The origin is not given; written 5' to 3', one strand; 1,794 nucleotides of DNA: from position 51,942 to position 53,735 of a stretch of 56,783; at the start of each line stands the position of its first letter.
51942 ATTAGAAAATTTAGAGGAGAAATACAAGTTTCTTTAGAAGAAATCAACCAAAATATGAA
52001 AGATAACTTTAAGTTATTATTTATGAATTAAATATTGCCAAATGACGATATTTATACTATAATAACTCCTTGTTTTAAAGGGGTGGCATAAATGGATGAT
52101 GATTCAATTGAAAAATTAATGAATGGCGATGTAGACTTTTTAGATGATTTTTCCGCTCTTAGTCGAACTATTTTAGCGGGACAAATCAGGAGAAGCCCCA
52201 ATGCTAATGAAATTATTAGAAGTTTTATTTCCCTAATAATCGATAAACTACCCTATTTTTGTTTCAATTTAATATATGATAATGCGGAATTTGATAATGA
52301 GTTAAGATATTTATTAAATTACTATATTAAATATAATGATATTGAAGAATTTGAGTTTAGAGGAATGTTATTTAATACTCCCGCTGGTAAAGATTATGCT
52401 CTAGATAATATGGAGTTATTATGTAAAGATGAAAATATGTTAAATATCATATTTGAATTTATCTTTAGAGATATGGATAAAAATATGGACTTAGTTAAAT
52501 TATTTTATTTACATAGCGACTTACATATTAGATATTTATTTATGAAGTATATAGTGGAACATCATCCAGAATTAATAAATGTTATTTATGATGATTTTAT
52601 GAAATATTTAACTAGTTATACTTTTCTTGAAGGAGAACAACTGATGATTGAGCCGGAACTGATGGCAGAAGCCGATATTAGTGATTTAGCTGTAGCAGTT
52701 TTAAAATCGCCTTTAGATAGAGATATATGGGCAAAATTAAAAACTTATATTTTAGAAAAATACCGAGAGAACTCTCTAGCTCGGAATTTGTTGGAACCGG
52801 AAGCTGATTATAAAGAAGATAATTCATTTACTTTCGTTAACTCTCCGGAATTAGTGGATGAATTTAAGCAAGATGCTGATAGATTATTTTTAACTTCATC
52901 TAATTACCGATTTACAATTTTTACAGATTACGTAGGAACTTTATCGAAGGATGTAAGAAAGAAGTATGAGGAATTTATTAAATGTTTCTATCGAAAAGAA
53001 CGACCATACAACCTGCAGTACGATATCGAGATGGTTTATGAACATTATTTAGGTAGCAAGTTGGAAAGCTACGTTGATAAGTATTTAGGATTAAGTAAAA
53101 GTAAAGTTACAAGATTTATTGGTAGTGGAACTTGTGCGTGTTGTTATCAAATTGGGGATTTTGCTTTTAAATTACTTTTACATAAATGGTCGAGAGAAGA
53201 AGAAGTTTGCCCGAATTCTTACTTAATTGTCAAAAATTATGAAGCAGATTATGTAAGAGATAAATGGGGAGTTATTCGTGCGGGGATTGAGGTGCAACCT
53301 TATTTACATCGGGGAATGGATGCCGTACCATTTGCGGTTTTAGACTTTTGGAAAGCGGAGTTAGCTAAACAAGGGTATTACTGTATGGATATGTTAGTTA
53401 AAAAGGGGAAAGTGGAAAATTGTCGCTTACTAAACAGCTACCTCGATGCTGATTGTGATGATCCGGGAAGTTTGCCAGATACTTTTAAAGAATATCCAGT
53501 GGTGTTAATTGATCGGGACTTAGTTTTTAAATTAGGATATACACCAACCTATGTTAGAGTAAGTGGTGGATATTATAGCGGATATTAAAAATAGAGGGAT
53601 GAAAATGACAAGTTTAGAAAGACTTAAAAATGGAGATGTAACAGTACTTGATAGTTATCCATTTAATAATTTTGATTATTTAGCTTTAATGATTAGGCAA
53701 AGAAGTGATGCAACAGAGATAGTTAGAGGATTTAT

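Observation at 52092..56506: Tandem triplet of diverged paralogues: helical N-domain plus a miniature protein-kinase-like C-domain with a CxxC inside the glycine loop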

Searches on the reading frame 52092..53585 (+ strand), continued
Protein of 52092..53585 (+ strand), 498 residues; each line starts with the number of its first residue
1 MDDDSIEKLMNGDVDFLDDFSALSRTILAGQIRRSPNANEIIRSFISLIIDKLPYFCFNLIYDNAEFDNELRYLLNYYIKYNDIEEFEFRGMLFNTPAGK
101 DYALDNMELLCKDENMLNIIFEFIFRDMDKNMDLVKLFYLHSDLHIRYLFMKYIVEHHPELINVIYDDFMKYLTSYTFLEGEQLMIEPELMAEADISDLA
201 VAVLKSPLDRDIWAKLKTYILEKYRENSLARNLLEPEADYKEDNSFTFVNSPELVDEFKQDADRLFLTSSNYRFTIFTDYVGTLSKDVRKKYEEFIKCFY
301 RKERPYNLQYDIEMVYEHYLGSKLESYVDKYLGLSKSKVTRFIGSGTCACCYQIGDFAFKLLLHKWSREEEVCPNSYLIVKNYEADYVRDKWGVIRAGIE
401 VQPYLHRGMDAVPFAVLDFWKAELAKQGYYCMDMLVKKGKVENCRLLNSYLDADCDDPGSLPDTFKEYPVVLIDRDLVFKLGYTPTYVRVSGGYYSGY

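Call 30: search_protein_representatives(alignment_id=A2)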
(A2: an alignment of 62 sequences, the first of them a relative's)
Query: 62 sequences, 491 profile positions. Proteins with E-value up to 0.001 (for the whole library): 223; up to 1e-10: 190; up to 1e-30: 133. The best 150 are listed.
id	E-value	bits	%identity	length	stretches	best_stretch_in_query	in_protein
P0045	9.2e-199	677.7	-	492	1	1-491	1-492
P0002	7.7e-192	654.9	-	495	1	1-482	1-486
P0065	2.0e-190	650.2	-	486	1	1-491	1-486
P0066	1.5e-181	620.9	-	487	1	1-491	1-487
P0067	4.5e-179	612.8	-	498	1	1-491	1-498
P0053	7.9e-179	611.9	-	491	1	1-489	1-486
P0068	1.6e-177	607.7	-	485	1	1-487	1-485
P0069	1.9e-177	607.4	-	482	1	1-488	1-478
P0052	2.2e-176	603.9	-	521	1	1-489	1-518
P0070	1.1e-175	601.6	-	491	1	1-489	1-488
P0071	9.3e-172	588.6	-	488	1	1-491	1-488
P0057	2.3e-171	587.4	-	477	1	1-490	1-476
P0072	3.1e-169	580.3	-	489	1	1-489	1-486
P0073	4.3e-169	579.8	-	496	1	1-490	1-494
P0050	1.7e-165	567.9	-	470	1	1-489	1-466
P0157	2.8e-48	181.3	-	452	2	247-486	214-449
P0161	7.0e-45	170.1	-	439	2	248-486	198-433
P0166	6.0e-41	157.2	-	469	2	250-485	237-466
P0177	1.6e-34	136.0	-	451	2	260-481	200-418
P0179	9.2e-34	133.5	-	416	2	248-485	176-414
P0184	5.0e-32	127.7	-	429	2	243-486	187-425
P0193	1.3e-25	106.6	-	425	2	251-479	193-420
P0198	9.4e-24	100.5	-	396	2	288-480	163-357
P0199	2.3e-23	99.2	-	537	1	14-490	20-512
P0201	3.9e-23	98.4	-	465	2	255-485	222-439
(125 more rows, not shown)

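Call 31: search_protein_families(library=pfam, proteins=[P0157, P0161, P0166, P0177, P0179, P0184, P0193, P0198, P0199, P0201], max_evalue=1)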
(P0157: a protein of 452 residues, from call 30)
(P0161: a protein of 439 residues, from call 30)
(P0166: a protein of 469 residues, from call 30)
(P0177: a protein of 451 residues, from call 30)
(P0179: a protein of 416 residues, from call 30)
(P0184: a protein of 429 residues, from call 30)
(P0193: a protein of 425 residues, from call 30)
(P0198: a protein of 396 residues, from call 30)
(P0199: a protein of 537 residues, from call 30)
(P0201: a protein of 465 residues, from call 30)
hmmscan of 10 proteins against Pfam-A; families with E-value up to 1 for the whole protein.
P0157 (452 aa): 1 family
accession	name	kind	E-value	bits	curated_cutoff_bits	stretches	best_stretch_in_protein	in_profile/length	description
PF10684.14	BDM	-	0.04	14.7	32.9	1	156-187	31-62/71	Putative biofilm-dependent modulation protein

P0161 (439 aa): 0 families

P0166 (469 aa): 2 families
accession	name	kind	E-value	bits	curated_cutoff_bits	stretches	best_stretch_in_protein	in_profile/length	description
PF12229.13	PG_binding_4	-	0.04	14.5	22.1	1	22-75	10-60/117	Putative peptidoglycan binding domain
PF10376.14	Mei5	-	0.07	13.4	28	1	136-271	12-159/207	Double-strand recombination repair protein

P0177 (451 aa): 1 family
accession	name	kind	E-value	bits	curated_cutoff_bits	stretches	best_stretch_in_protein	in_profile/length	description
PF25419.1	Ig_PIFI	-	0.13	13.1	28.2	1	190-286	30-126/130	PIFI-like, immunoglobulin-like domain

P0179 (416 aa): 0 families

P0184 (429 aa): 0 families

P0193 (425 aa): 1 family
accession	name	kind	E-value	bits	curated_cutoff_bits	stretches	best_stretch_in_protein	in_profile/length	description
PF22319.1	DUF6972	-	0.094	13.3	27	1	305-389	8-88/105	Domain of unknown function (DUF6972)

P0198 (396 aa): 2 families
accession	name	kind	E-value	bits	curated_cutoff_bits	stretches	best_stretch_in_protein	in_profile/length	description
PF19064.5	DUF5760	-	0.11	13.1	27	1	10-57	20-68/86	Family of unknown function (DUF5760)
PF14550.11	Peptidase_S78_2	-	0.2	12.1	24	0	365-386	19-40/126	Putative phage serine protease XkdF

P0199 (537 aa): 1 family
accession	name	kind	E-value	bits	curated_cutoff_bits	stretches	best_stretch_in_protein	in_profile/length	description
PF24902.1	Ig_NUP210_9th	-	0.19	12.3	27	1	172-216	10-54/79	NUP210, Ig-like domain 9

P0201 (465 aa): 0 families

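Call 36: fold_search(model_id=the predicted structure, library=viral)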
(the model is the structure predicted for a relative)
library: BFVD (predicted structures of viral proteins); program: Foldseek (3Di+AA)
matches with E <= 10: 464; with E <= 0.001: 1
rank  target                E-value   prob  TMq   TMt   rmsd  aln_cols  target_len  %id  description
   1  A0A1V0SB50            9.0e-04  1.00  0.18  0.20   7.7       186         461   13  Serine/threonine protein kinase [Catovirus CTV1]
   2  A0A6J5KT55            2.4e-03  1.00  0.20  0.54   5.1       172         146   16  Uncharacterized protein [uncultured Caudovirales phage]
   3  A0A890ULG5            2.8e-03  0.77  0.18  0.11  22.8       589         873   14  (no name in the UniProt tables at hand)
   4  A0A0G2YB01            3.7e-03  1.00  0.19  0.21   8.1       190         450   14  Serine threonine-protein kinase [Acanthamoeba polyphaga mimivirus Kroon]
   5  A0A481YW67            6.4e-03  0.95  0.17  0.23  20.7       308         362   14  Putative serine/threonine protein kinase [Marseillevirus LCMAC201]
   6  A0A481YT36            7.4e-03  1.00  0.18  0.36   8.9       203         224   12  non-specific serine/threonine protein kinase [Marseillevirus LCMAC102]
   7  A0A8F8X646            9.4e-03  1.00  0.19  0.24   5.2       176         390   14  (no name in the UniProt tables at hand)
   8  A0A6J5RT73            1.0e-02  0.99  0.17  0.37  10.7       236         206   14  Protein kinase domain-containing protein [uncultured Caudovirales phage]
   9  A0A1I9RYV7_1          1.3e-02  0.72  0.20  0.09  18.7       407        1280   10  Replicase 1a [Shingleback nidovirus 1]
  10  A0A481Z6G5            1.4e-02  1.00  0.18  0.33   5.9       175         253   13  Putative serine/threonine protein kinase [Pithovirus LCPAC302]
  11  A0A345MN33            1.5e-02  1.00  0.18  0.46   6.3       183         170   11  (no name in the UniProt tables at hand)
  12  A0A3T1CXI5            1.6e-02  0.99  0.19  0.28   6.7       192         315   16  Ser/Thr protein kinase [Acanthamoeba castellanii medusavirus J1]
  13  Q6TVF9                1.6e-02  0.38  0.16  0.11  19.7       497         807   14  Uncharacterized protein [Bovine papular stomatitis virus]
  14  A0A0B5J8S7            2.0e-02  0.99  0.17  0.33   7.3       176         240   12  Casein kinase [Pandoravirus inopinatum]
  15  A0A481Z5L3            2.0e-02  0.99  0.17  0.22   7.4       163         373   17  non-specific serine/threonine protein kinase [Pithovirus LCPAC103]
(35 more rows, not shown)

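Call 53: find_encoding_contigs(protein=P0002, flank=10000, max_places=4)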
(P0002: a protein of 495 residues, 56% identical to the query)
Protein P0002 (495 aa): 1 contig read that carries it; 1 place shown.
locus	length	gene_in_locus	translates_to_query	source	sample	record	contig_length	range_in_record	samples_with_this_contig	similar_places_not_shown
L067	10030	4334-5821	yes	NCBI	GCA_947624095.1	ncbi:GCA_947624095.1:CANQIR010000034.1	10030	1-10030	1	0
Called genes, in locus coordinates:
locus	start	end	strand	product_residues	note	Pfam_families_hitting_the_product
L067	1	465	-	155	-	?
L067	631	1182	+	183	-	PF14278:TetR_C_8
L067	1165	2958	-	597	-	PF19484:DUF6020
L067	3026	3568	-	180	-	PF06541:ABC_trans_CmpB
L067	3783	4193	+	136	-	-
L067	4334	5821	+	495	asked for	-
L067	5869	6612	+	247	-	PF03372:Exo_endo_phos, PF14529:Exo_endo_phos_2 (weak)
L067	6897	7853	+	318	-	PF07751:Abi_2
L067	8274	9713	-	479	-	PF13475:DUF4116 (weak)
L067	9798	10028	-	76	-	?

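Call 54: find_encoding_contigs(protein=P0001, flank=10000, max_places=4)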
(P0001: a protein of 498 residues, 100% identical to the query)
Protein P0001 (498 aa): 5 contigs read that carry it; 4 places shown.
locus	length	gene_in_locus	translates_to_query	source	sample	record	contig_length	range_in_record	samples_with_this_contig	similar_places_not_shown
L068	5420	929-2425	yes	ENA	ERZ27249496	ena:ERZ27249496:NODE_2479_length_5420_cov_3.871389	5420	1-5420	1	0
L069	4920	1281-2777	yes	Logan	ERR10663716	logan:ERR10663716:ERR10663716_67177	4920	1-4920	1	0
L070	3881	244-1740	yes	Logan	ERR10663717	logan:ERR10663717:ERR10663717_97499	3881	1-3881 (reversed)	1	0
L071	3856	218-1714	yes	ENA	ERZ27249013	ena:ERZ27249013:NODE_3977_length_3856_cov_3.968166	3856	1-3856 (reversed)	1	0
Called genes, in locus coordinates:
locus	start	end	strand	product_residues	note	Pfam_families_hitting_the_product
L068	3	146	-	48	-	?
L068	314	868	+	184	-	PF14278:TetR_C_8 (weak)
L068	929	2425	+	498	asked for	-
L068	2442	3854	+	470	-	-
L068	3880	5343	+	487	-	-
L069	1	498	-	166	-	?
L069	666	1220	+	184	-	PF14278:TetR_C_8 (weak)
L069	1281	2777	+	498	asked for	-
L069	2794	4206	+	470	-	-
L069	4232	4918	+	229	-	?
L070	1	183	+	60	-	?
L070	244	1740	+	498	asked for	-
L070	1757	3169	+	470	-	-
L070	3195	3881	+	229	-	?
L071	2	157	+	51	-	?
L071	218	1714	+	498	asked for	-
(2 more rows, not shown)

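Call 71: search_dna_similar(query=window:52092-53585:+, collection=phages, mode=protein, max_evalue=0.01)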
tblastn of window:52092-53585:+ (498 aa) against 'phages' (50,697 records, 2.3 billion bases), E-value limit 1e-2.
No match.

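Call 72: search_dna_similar(query=window:52092-53585:+, collection=plasmids, mode=protein, max_evalue=0.01)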
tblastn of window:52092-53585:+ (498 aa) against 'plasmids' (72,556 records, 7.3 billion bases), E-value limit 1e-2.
No match.

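Call 77: find_related_loci(query=A2, collection=viral_contigs, flank=8000)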
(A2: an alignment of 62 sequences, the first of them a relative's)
Query A2 (498 aa) in viral_contigs; peptide patterns used: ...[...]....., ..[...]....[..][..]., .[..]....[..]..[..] (x = any residue, [..] = any of these).
142 stretches matched a pattern, but none encodes a relative of the query by tblastn (E <= 1e-3).

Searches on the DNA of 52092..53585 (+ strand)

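Call 78: search_rna_families(sources=[L008, L009, L010, L011, L013, L017, L027, L029], threshold=gathering)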
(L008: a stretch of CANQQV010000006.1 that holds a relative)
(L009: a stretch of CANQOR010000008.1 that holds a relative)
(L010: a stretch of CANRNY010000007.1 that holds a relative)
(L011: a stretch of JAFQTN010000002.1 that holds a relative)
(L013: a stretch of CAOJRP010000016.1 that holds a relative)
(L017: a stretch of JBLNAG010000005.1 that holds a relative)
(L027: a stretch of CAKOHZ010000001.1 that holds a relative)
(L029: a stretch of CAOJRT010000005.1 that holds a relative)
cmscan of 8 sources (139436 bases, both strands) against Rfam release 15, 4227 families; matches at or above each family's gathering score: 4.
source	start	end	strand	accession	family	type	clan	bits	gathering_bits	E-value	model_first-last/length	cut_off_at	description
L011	12890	12960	-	RF00005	tRNA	Gene; tRNA;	CL00001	61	29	2e-10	1-71/71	no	tRNA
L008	6328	6400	+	RF00005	tRNA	Gene; tRNA;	CL00001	60.6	29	2.7e-10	1-71/71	no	tRNA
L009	4859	4931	+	RF00005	tRNA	Gene; tRNA;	CL00001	60.6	29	2.7e-10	1-71/71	no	tRNA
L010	4292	4364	+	RF00005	tRNA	Gene; tRNA;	CL00001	60.6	29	2.7e-10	1-71/71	no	tRNA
